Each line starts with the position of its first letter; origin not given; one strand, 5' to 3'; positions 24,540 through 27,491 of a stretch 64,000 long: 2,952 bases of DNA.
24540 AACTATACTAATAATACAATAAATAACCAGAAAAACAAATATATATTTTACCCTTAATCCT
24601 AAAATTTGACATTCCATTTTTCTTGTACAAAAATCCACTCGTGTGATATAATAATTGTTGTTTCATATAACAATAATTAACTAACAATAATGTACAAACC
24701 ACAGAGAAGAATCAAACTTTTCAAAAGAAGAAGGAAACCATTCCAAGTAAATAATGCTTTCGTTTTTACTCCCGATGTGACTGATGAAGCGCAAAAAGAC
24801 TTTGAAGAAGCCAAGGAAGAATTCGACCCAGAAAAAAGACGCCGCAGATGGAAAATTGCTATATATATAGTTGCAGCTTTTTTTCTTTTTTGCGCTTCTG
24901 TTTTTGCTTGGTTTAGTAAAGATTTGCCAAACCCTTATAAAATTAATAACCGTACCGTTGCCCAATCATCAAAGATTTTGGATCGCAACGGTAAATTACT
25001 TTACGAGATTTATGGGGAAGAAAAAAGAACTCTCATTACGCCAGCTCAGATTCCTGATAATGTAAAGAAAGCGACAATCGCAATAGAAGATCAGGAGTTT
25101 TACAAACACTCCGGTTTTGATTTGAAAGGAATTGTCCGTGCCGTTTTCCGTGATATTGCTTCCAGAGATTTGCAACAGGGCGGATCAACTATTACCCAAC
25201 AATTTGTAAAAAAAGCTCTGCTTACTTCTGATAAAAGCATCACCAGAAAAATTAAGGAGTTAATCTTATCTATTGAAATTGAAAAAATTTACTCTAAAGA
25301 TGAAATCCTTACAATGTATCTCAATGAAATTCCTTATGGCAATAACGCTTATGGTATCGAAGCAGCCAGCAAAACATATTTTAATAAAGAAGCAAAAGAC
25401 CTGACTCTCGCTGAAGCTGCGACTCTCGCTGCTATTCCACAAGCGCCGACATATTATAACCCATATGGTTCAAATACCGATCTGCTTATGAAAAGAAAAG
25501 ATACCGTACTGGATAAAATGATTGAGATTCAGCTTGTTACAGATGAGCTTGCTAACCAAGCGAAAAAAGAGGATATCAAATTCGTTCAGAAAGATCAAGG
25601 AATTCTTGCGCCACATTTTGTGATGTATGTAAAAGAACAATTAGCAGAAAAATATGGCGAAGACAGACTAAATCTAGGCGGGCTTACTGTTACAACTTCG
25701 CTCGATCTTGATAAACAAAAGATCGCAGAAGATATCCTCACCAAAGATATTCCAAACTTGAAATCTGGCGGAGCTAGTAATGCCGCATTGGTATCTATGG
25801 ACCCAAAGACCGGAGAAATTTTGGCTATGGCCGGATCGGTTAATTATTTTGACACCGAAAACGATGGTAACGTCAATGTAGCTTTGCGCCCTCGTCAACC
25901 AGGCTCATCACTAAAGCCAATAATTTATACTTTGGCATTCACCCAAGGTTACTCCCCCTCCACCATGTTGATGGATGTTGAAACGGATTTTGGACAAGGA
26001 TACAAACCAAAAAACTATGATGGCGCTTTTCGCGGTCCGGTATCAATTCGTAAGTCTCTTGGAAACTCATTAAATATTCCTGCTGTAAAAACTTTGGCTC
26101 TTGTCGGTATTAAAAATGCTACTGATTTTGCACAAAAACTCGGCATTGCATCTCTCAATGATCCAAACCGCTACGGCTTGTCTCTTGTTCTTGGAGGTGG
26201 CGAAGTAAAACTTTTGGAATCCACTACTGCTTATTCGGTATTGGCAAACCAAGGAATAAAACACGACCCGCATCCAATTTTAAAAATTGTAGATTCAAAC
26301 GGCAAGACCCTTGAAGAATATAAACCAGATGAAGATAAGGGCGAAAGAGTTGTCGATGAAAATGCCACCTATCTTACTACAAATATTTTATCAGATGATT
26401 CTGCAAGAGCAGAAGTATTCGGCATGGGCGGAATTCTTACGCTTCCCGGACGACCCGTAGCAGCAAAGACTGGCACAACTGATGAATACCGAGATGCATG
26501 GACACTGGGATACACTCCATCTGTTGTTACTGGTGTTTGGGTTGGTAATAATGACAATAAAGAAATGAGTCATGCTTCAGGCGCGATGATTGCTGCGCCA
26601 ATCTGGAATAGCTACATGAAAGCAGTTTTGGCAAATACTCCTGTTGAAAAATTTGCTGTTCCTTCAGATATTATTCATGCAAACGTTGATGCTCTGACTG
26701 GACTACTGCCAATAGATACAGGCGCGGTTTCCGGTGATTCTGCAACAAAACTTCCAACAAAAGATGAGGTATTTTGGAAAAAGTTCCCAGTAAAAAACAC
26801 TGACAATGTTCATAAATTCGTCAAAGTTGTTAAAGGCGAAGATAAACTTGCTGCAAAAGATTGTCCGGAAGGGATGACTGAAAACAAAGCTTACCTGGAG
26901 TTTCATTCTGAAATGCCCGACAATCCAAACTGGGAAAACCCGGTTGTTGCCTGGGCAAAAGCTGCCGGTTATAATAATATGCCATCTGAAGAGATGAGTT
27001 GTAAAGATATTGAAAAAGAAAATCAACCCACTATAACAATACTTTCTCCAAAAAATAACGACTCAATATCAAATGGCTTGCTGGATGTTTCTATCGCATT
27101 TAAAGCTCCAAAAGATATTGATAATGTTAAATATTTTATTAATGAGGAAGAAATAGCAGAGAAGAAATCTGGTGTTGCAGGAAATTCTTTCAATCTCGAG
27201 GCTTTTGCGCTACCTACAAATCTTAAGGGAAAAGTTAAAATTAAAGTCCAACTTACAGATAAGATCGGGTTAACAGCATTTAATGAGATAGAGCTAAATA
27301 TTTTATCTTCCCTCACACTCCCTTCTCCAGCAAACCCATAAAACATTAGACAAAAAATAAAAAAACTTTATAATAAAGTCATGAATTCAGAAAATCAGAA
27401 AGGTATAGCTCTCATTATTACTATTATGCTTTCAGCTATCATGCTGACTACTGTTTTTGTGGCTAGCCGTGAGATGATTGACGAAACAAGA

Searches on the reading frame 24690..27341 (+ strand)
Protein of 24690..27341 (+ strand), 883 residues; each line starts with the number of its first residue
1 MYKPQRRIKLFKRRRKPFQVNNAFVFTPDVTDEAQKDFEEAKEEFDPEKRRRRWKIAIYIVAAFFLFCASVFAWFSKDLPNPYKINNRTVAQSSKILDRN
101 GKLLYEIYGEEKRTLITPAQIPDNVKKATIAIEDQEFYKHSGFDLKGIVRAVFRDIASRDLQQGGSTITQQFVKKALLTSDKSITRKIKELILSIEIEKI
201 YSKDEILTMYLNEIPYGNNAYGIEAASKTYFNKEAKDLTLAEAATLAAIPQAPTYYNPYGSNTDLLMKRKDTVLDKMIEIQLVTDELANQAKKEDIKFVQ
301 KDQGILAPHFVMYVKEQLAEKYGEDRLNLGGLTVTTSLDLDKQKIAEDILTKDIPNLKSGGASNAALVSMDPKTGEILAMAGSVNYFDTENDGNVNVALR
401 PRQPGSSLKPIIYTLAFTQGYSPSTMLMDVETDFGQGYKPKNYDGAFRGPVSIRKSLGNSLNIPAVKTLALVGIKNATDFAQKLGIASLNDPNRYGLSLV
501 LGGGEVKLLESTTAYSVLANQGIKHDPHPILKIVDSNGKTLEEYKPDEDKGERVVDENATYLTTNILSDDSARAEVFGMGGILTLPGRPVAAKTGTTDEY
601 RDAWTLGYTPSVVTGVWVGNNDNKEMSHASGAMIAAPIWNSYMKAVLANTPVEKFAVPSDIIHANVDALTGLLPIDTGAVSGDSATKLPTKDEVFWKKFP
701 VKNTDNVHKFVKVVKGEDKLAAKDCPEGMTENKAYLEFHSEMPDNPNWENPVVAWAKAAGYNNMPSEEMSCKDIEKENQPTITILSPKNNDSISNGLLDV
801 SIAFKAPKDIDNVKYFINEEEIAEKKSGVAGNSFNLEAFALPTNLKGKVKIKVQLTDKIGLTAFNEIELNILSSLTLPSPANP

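Call 16: search_protein_families(library=pfam, proteins=[window:24690-27341:+], max_evalue=0.0001)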
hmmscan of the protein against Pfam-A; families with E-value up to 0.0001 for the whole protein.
window:24690-27341:+ (883 aa): 3 families
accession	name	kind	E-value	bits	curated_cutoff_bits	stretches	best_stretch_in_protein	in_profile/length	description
PF00912.28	Transgly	-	2.4e-65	219.7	27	1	101-277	2-177/178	Transglycosylase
PF00905.27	Transpeptidase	-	1.1e-21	77.8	22.1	1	366-643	2-298/299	Penicillin binding protein transpeptidase domain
PF17957.7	Big_7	-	5.9e-06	27.3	24.1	1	780-836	1-56/70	Bacterial Ig domain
